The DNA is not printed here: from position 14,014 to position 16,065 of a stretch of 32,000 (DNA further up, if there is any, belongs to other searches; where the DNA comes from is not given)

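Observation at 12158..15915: S-box-controlled operon pairs an AcsA-like ligase with a two-component flavin monooxygenase: candidate uncharacterised organosulfur salvage module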

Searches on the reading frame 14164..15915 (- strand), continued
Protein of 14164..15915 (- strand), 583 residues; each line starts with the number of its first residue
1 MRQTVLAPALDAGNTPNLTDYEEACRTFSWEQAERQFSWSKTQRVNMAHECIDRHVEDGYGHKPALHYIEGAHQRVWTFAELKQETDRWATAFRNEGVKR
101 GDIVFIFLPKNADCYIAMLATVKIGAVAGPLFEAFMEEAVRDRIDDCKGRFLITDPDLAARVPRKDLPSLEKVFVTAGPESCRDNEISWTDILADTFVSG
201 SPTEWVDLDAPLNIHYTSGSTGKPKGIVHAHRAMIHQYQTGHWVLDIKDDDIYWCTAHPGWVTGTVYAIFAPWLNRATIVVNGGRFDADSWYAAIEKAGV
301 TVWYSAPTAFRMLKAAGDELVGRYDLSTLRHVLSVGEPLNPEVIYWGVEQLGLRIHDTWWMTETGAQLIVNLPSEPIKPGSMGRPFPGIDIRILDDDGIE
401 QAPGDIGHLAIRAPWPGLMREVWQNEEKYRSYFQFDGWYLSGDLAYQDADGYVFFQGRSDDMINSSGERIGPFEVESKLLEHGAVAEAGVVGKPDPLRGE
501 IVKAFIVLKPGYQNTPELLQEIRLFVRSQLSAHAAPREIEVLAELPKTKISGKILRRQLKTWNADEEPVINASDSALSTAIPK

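Call 72: search_protein_families(library=ncbifam, proteins=[L007:11661-12779:+, L010:11637-12734:+, L022:2919-4019:+, L028:3250-4350:+, L015:4190-5281:+, L024:11745-13442:+, L017:11929-12900:+, L009:11713-12369:+], max_evalue=1e-20)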
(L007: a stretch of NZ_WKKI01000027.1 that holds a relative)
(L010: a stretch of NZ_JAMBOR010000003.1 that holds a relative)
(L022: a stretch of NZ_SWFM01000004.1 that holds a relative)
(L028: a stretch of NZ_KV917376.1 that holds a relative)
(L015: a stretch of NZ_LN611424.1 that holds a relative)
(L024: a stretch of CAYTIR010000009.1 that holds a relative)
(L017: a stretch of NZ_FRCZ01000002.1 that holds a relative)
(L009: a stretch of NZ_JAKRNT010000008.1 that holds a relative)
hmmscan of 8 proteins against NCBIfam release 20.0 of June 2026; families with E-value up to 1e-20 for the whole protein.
L007:11661-12779:+ (372 aa): 9 families
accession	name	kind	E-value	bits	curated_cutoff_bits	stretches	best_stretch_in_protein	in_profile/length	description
NF001209.0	PRK00175.1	equivalog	5.8e-116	387.4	331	1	11-368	7-377/381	homoserine O-acetyltransferase MetX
TIGR01392.2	MetX_acetyl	equivalog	4.1e-108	361.6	500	1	26-362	4-349/351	homoserine O-acetyltransferase MetX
NF047917.1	MetX_acetyl_MTB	exception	1.9e-99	333.2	475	1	18-362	6-358/361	homoserine O-acetyltransferase MetX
NF047916.1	MetX_succinyl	exception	7.5e-92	308.2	560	1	27-355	16-358/370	homoserine O-succinyltransferase MetX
NF047915.1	homoser_Ac_Staph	exception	3.8e-70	236.7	500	1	16-358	2-308/320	homoserine O-acetyltransferase MetX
NF005262.1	PRK06765.1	equivalog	3.8e-53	180.8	450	1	22-354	7-356/366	E22 family MetX-like putative esterase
NF005757.0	PRK07581.1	subfamily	2.5e-38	131.8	332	1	18-351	6-321/339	hypothetical protein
NF006449.0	PRK08775.1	equivalog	2.6e-34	118.7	296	1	28-364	38-338/344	homoserine O-succinyltransferase MetX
NF005071.0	PRK06489.1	equivalog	1.4e-28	100.1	305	1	9-317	22-309/362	hypothetical protein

L010:11637-12734:+ (365 aa): 8 families
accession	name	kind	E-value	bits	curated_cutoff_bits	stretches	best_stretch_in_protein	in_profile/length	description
NF001209.0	PRK00175.1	equivalog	7.5e-104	347.5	331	1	12-358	14-376/381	homoserine O-acetyltransferase MetX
TIGR01392.2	MetX_acetyl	equivalog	1.9e-97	326.5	500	1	19-354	3-350/351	homoserine O-acetyltransferase MetX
NF047917.1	MetX_acetyl_MTB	exception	1.1e-86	291.2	475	1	12-355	6-360/361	homoserine O-acetyltransferase MetX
NF047916.1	MetX_succinyl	exception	1.5e-78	264.4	560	1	21-351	16-363/370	homoserine O-succinyltransferase MetX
NF047915.1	homoser_Ac_Staph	exception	7.9e-67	225.8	500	1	9-357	1-316/320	homoserine O-acetyltransferase MetX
NF005262.1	PRK06765.1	equivalog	3.5e-43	148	450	1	17-345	8-356/366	E22 family MetX-like putative esterase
NF006449.0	PRK08775.1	equivalog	5.5e-29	101.1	296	1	29-356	44-339/344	homoserine O-succinyltransferase MetX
NF005757.0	PRK07581.1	subfamily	8.3e-29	100.5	332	1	13-340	7-319/339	hypothetical protein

L022:2919-4019:+ (366 aa): 9 families
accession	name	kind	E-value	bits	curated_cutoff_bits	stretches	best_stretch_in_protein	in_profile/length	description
NF001209.0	PRK00175.1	equivalog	1.6e-123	412.3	331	1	20-362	18-374/381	homoserine O-acetyltransferase MetX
TIGR01392.2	MetX_acetyl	equivalog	1.2e-119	399.5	500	1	23-360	3-350/351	homoserine O-acetyltransferase MetX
NF047917.1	MetX_acetyl_MTB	exception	3.5e-101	338.9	475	1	19-361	9-360/361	homoserine O-acetyltransferase MetX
NF047916.1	MetX_succinyl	exception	1.2e-97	327.3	560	1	24-357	15-363/370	homoserine O-succinyltransferase MetX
NF047915.1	homoser_Ac_Staph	exception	3.7e-66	223.7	500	1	18-361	6-314/320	homoserine O-acetyltransferase MetX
NF005262.1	PRK06765.1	equivalog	8.6e-63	212.5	450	1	22-358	9-363/366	E22 family MetX-like putative esterase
NF005757.0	PRK07581.1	subfamily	3.7e-36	124.7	332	1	20-365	10-338/339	hypothetical protein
NF006449.0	PRK08775.1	equivalog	5.6e-36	124.1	296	1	34-364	45-341/344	homoserine O-succinyltransferase MetX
NF005071.0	PRK06489.1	equivalog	1.2e-27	96.9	305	1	17-319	32-310/362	hypothetical protein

L028:3250-4350:+ (366 aa): 9 families
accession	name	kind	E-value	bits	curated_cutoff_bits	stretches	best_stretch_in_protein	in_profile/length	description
NF001209.0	PRK00175.1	equivalog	1.9e-121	405.5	331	1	17-364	21-377/381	homoserine O-acetyltransferase MetX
TIGR01392.2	MetX_acetyl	equivalog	3e-113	378.5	500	1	18-359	4-350/351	homoserine O-acetyltransferase MetX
NF047916.1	MetX_succinyl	exception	1.6e-96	323.6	560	1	19-360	16-367/370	homoserine O-succinyltransferase MetX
NF047917.1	MetX_acetyl_MTB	exception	6e-93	311.8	475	1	11-360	7-360/361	homoserine O-acetyltransferase MetX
NF047915.1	homoser_Ac_Staph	exception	2.9e-72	243.7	500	1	13-360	7-314/320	homoserine O-acetyltransferase MetX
NF005262.1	PRK06765.1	equivalog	9.2e-60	202.5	450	1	16-358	9-364/366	E22 family MetX-like putative esterase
NF006449.0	PRK08775.1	equivalog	3.5e-39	134.7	296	1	22-365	40-343/344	homoserine O-succinyltransferase MetX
NF005757.0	PRK07581.1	subfamily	9e-37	126.7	332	1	16-350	12-324/339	hypothetical protein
NF005071.0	PRK06489.1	equivalog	5.6e-29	101.3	305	1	6-325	27-320/362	hypothetical protein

L015:4190-5281:+ (363 aa): 9 families
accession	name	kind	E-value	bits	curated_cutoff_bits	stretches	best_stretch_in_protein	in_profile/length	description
NF001209.0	PRK00175.1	equivalog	7.1e-128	426.6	331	1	7-361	11-374/381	homoserine O-acetyltransferase MetX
TIGR01392.2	MetX_acetyl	equivalog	4.1e-117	391.2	500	1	17-358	3-349/351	homoserine O-acetyltransferase MetX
NF047917.1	MetX_acetyl_MTB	exception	7.9e-107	357.5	475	1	8-360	4-360/361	homoserine O-acetyltransferase MetX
NF047916.1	MetX_succinyl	exception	8.9e-103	344.1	560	1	18-358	15-365/370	homoserine O-succinyltransferase MetX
NF005262.1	PRK06765.1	equivalog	1.8e-66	224.6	450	1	16-357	9-363/366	E22 family MetX-like putative esterase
NF047915.1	homoser_Ac_Staph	exception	7.2e-63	212.8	500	1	9-354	3-308/320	homoserine O-acetyltransferase MetX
NF006449.0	PRK08775.1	equivalog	1.1e-39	136.4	296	1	12-361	31-339/344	homoserine O-succinyltransferase MetX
NF005757.0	PRK07581.1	subfamily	2.2e-39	135.3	332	1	9-347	5-321/339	hypothetical protein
NF005071.0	PRK06489.1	equivalog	1.5e-32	113.1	305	1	7-341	28-335/362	hypothetical protein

L024:11745-13442:+ (565 aa): 1 family
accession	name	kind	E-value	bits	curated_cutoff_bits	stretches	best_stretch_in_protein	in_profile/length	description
NF038117.1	choice_anch_I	subfamily_domain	9e-146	486.3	300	1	79-554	1-458/458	choice-of-anchor I family protein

L017:11929-12900:+ (323 aa): 3 families
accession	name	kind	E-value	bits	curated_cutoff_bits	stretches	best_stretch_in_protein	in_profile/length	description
NF008398.0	PRK11197.1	subfamily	3.6e-28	98.4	376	0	74-160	71-156/381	L-lactate dehydrogenase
TIGR02708.1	L_lactate_ox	equivalog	4e-28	98.5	645.5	1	73-322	80-335/367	L-lactate oxidase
NF033901.1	L_lactate_LldD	exception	4.1e-25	88.6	550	0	74-160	71-156/377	FMN-dependent L-lactate dehydrogenase LldD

L009:11713-12369:+ (218 aa): 3 families
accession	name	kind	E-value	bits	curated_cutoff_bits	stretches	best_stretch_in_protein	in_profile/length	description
TIGR04169.1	perox_w_seleSAM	hypoth_equivalog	9.5e-48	160.8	120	2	114-215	2-103/109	arsenosugar biosynthesis-associated peroxidase-like protein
TIGR00778.1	ahpD_dom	domain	4e-33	112.7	27.8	0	150-197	2-49/51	alkylhydroperoxidase AhpD family core domain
NF041047.1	GSU3128_fam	equivalog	3.8e-21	75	110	0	138-205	8-71/84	GSU3128 family (seleno)protein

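Call 75: search_protein_families(library=ncbifam, proteins=[L048:9171-9824:-, L048:8508-9146:-, L048:7333-8511:-, L059:9111-9743:-], max_evalue=1e-10)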
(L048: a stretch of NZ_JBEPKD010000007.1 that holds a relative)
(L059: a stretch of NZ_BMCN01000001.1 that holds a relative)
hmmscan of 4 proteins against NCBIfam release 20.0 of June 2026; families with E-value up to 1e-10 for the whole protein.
L048:9171-9824:- (217 aa): 0 families

L048:8508-9146:- (212 aa): 8 families
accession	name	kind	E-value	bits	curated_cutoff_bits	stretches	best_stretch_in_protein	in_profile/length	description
NF041552.1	TF_PrdR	equivalog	2e-15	56.2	795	1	2-130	7-128/577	sigma-54 dependent transcriptional regulator PrdR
TIGR01302.1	IMP_dehydrog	equivalog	6.5e-15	54.9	481.5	0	3-56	145-199/450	IMP dehydrogenase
NF011447.0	PRK14869.2-3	equivalog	6.6e-15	54.7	522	0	4-53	71-120/540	putative manganese-dependent inorganic diphosphatase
NF053603.1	HhpR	exception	1e-13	51.2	520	0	55-129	205-280/282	CBS domain-containing high hydrostatic pressure regulator HhpR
NF011448.0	PRK14869.2-4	equivalog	2e-12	46.2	562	0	68-148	70-151/563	putative manganese-dependent inorganic diphosphatase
NF011449.0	PRK14869.2-5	equivalog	1.6e-11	43.9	411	0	3-53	69-120/451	putative manganese-dependent inorganic diphosphatase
NF041569.1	A-tRNAntase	equivalog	3.9e-11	41.9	1440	1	5-128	313-427/880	A-adding tRNA nucleotidyltransferase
TIGR00400.1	mgtE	equivalog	4.3e-11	42.2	232.75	0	3-55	197-249/450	magnesium transporter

L048:7333-8511:- (392 aa): 0 families

L059:9111-9743:- (210 aa): 0 families

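Call 76: search_protein_families(library=pfam, proteins=[L048:9171-9824:-, L048:8508-9146:-, L048:7333-8511:-, L059:9111-9743:-, L059:7312-8457:-], max_evalue=0.001)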
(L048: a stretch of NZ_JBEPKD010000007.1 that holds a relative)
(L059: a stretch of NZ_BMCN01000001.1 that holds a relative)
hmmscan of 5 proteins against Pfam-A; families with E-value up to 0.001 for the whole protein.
L048:9171-9824:- (217 aa): 2 families
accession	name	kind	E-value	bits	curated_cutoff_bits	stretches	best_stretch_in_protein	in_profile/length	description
PF00583.31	Acetyltransf_1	-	1.3e-07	32.3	20.7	1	51-126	13-83/116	Acetyltransferase (GNAT) family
PF13508.13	Acetyltransf_7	-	0.00035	21.3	27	1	68-127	3-53/84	Acetyltransferase (GNAT) domain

L048:8508-9146:- (212 aa): 3 families
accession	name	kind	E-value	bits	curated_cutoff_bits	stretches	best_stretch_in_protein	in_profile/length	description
PF00571.33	CBS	-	3.1e-32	111.1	24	2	3-57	1-55/57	CBS domain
PF01842.31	ACT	-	3.2e-06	27.3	27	1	140-191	3-55/66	ACT domain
PF22629.2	ACT_AHAS_ss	-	5.9e-05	23.6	27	1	140-190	1-50/67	AHAS small subunit-like ACT domain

L048:7333-8511:- (392 aa): 1 family
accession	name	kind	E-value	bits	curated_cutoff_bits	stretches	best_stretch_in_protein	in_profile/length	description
PF00850.24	Hist_deacetyl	-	1.4e-90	304.1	27.9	1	24-320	1-296/298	Histone deacetylase domain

L059:9111-9743:- (210 aa): 1 family
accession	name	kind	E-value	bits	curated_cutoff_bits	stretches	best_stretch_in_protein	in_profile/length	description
PF00583.31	Acetyltransf_1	-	0.00014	22.5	20.7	1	44-119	16-83/116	Acetyltransferase (GNAT) family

L059:7312-8457:- (381 aa): 1 family
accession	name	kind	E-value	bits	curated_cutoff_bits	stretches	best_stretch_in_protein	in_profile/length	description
PF00850.24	Hist_deacetyl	-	2.3e-88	296.8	27.9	1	20-317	1-297/298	Histone deacetylase domain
